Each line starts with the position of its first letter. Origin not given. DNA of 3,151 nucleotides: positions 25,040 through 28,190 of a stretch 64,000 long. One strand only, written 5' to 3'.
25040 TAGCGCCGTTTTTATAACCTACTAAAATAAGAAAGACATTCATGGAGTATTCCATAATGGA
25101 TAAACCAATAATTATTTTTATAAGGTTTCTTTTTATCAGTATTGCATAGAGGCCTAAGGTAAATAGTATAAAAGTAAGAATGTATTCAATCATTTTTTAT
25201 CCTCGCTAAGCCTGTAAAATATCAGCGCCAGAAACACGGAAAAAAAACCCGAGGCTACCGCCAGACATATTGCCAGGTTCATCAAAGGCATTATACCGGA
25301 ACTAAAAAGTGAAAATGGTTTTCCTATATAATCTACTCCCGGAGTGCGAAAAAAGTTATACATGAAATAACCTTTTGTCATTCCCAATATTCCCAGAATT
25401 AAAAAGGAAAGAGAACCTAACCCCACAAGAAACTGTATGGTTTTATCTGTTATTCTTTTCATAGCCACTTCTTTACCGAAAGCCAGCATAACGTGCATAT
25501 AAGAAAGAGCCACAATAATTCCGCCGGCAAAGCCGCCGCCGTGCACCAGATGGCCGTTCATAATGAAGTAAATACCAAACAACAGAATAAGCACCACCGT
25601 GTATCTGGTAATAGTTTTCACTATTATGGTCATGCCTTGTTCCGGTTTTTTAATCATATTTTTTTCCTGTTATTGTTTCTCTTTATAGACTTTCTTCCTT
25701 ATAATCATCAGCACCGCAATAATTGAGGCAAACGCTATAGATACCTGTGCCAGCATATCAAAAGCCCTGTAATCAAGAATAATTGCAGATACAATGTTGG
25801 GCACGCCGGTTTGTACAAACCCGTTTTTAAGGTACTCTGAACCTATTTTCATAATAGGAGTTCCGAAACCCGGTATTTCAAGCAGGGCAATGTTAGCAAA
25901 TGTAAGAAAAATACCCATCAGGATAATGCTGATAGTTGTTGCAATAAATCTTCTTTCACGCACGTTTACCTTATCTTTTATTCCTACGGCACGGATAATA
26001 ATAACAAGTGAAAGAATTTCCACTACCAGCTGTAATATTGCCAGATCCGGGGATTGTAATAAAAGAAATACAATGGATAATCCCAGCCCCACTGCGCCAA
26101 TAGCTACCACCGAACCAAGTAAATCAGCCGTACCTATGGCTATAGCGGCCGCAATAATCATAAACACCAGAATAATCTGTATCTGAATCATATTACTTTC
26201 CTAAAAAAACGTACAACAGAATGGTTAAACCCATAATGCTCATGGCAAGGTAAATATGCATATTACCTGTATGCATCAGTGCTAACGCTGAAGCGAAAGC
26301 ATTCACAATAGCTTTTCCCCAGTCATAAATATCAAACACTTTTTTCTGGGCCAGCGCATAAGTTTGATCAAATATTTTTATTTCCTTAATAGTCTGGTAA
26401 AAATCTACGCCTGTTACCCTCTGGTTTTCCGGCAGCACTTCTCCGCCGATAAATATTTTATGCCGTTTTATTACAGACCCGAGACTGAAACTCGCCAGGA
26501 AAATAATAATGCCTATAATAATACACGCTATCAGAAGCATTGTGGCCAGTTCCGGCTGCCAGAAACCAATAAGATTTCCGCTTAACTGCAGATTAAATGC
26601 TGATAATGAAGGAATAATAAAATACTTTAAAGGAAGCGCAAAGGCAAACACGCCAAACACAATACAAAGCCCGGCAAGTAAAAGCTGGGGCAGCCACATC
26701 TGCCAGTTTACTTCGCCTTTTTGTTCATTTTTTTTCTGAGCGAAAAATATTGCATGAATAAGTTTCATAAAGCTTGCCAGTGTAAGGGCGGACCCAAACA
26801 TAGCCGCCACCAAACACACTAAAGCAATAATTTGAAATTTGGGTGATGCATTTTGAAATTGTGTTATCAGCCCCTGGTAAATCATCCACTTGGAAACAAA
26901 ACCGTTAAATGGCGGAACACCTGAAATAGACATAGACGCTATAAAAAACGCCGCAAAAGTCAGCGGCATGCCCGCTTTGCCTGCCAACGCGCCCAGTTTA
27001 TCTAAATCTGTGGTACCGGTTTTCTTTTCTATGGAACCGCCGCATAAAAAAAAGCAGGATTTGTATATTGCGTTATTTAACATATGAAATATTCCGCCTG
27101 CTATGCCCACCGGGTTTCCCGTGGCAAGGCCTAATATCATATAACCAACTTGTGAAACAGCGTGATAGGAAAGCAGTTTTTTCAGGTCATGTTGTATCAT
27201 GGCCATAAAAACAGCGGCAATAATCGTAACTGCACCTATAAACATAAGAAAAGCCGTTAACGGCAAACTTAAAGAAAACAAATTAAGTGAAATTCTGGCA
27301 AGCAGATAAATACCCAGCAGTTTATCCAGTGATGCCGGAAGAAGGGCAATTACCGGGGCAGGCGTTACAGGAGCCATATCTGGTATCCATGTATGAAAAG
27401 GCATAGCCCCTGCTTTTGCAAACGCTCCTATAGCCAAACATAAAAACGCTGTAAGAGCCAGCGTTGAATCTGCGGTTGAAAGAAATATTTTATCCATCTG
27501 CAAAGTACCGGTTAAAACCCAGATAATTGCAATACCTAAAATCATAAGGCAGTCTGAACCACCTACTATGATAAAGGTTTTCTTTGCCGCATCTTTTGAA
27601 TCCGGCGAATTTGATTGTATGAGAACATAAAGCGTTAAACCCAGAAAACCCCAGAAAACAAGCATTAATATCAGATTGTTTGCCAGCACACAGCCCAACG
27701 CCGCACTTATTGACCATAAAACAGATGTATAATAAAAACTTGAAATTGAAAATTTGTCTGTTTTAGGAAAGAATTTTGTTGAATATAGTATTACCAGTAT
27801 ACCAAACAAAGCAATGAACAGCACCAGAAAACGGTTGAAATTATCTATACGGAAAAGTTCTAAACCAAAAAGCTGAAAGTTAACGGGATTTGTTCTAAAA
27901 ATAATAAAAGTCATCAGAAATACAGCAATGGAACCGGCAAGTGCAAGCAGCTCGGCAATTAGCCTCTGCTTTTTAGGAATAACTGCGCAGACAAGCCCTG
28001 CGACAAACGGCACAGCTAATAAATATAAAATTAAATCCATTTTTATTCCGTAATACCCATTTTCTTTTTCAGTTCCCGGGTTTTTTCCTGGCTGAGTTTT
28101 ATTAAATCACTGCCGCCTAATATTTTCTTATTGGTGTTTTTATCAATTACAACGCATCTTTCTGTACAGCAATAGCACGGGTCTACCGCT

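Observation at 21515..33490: Group 4 membrane-bound [NiFe] hydrogenase fused to a full Mrp antiporter module and fronted by NAD(P)H-type (sulfhydrogenase beta/gamma-like) subunits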

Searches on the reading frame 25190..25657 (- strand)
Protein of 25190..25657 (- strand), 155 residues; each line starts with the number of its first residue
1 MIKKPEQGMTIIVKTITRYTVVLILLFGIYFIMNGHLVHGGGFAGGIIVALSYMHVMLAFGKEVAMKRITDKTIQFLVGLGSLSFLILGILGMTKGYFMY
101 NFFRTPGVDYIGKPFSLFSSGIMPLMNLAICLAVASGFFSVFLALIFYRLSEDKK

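Call 5: search_protein_families(library=pfam, proteins=[window:25190-25657:-])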
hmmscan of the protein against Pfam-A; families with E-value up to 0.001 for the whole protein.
window:25190-25657:- (155 aa): 1 family
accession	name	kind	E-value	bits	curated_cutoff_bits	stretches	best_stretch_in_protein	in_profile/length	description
PF04039.18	MnhB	-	8.1e-22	78.2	22.5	1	12-138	1-125/127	Domain related to MnhB subunit of Na+/H+ antiporter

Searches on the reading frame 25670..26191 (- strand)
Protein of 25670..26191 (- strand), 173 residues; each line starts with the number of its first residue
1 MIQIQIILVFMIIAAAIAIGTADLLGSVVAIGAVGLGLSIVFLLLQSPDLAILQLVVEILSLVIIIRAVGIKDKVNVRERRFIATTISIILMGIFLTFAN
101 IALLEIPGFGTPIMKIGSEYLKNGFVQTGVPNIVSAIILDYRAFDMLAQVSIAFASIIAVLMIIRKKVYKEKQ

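Call 5: search_protein_families(library=pfam, proteins=[window:25670-26191:-])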
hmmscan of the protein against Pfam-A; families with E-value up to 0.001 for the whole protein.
window:25670-26191:- (173 aa): 2 families
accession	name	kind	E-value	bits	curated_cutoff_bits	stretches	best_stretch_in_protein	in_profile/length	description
PF13244.11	MbhD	-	1.7e-11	44.5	27.2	1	9-68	1-61/67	MBH, subunit D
PF20501.3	MbhE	-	1.7e-05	25.2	27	1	113-166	30-83/98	MBH, subunit E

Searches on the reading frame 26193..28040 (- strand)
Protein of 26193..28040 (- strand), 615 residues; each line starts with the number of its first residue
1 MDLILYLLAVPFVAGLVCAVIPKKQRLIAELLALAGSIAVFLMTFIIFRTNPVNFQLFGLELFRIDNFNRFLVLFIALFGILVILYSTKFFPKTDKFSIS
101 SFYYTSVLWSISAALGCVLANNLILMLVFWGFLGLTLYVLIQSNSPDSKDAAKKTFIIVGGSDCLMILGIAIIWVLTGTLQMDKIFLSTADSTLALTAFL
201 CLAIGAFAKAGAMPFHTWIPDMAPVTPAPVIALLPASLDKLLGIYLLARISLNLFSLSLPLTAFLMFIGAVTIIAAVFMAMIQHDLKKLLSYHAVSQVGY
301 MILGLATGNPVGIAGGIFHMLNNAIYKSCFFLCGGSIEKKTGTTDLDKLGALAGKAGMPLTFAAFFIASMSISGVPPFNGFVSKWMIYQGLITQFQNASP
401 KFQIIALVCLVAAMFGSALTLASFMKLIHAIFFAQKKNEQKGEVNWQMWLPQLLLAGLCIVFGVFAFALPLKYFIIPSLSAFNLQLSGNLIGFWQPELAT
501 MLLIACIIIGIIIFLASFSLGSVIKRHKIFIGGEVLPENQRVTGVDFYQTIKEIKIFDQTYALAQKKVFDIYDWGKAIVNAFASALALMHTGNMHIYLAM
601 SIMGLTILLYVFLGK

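Call 4: search_protein_families(library=pfam, proteins=[window:26193-28040:-])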
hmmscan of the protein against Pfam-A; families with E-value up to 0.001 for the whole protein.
window:26193-28040:- (615 aa): 1 family
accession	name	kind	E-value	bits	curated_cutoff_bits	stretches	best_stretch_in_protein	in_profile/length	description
PF00361.26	Proton_antipo_M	-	7.8e-55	186.6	21.5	1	120-392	1-276/294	NADH:quinone oxidoreductase/Mrp antiporter, TM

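Call 39: search_solved_structures(query=window:26193-28040:-, max_evalue=0.00001)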
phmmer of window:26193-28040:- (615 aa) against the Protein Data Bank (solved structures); distinct sequences matched with E-value up to 0.00001: 79 (the best 60 are shown).
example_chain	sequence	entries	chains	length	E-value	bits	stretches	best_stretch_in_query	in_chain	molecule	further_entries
6cfw_H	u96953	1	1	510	2.3e-46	161.7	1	49-473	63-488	Monovalent cation/H+ antiporter subunit D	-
7qru_A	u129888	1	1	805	9.3e-44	153.1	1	65-516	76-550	Na+/H+ antiporter subunit A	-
6z16_A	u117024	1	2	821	6.5e-39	137.1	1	65-514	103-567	Multisubunit Na+/H+ antiporter, A subunit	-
7qru_D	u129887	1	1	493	9.1e-39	136.7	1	3-466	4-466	Na+/H+ antiporter subunit D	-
6u8y_X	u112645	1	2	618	5.2e-38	134.2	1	9-609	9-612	NADH dehydrogenase subunit M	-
7d3u_A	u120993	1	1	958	7.6e-36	127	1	30-397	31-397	Monovalent Na+/H+ antiporter subunit A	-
8e9g_L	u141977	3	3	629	1.2e-34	123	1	58-519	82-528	NADH-quinone oxidoreductase, L subunit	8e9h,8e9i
6hum_F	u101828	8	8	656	2e-34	122.4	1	65-388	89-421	NADH dehydrogenase subunit 5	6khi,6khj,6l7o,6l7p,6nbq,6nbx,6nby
7eu3_F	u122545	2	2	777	1.1e-33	119.9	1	58-409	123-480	NAD(P)H-quinone oxidoreductase subunit F | NADH-plastoquinone oxidoreductase subunit 5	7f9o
9grx_F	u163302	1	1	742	2.1e-33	118.9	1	58-424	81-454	NAD(P)H-quinone oxidoreductase subunit 5, chloroplastic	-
7zm7_5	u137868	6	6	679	1.2e-31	113.2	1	63-413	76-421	NADH-ubiquinone oxidoreductase chain 5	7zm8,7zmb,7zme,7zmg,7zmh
6u8y_H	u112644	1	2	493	1.3e-31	113.1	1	59-466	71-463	NADH dehydrogenase subunit N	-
4he8_L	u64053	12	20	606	1.8e-31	112.6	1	29-610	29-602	NADH-quinone oxidoreductase subunit 12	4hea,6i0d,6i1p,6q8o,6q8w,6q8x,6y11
7z0s_C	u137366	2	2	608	5.9e-31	110.9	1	64-514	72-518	Formate hydrogenlyase subunit 3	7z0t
7wff_F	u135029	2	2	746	6.5e-31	110.7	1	63-409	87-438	NAD(P)H-quinone oxidoreductase subunit 5, chloroplastic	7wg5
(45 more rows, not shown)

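Call 67: search_protein_families(library=ncbifam, proteins=[window:26193-28040:-], max_evalue=0.00001)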
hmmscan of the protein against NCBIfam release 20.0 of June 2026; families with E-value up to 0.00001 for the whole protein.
window:26193-28040:- (615 aa): 72 families (the best 25 are shown)
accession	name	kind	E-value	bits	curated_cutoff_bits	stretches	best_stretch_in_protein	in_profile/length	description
NF006419.0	PRK08668.1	equivalog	2.9e-72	244.3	617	1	4-609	4-609/613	NADH dehydrogenase subunit M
NF005141.0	PRK06590.1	equivalog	6.6e-68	230.1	556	1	2-613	3-610/615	NADH-quinone oxidoreductase subunit L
NF006240.0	PRK08376.1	subfamily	6.8e-67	226.5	662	1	62-481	85-506/521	putative monovalent cation/H+ antiporter subunit D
NF009288.0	PRK12648.1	equivalog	6.3e-65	219.8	1104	1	4-520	3-526/954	monovalent cation/H+ antiporter subunit A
NF005086.0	PRK06521.1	equivalog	7.2e-65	219.7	667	1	14-611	18-666/669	hydrogenase 4 subunit B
NF009310.0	PRK12668.1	equivalog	7.3e-63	213.3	564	1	12-469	14-437/584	Na(+)/H(+) antiporter subunit D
TIGR01974.1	NDH_I_L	subfamily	4.6e-62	210.8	407.5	1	62-612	77-629/630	NADH-quinone oxidoreductase subunit L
NF009290.0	PRK12650.1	equivalog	1.4e-61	208.6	980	1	63-526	77-531/966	DUF4040 family protein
NF009287.0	PRK12647.1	equivalog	2.9e-61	208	937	1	63-525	72-526/773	putative monovalent cation/H+ antiporter subunit A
TIGR00940.1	2a6301s01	subfamily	1.6e-59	202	920.45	1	59-517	66-544/793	monovalent cation:proton antiporter subunit A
NF005097.0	PRK06525.1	equivalog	5.3e-59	200.2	430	1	4-467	5-476/480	hydrogenase 4 subunit D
NF009284.0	PRK12644.1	equivalog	5.9e-58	196.7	962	1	63-520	70-525/975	Na+/H+ antiporter subunit A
NF009289.0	PRK12649.1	equivalog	5.6e-57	193.7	1117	1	56-515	68-534/789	putative monovalent cation/H+ antiporter subunit A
NF006418.0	PRK08667.1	equivalog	7.4e-57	193.3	794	1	7-600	8-603/644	hydrogenase membrane subunit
NF009285.0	PRK12645.1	equivalog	1.3e-56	192.4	1028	1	64-525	75-557/804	Na+/H+ antiporter subunit A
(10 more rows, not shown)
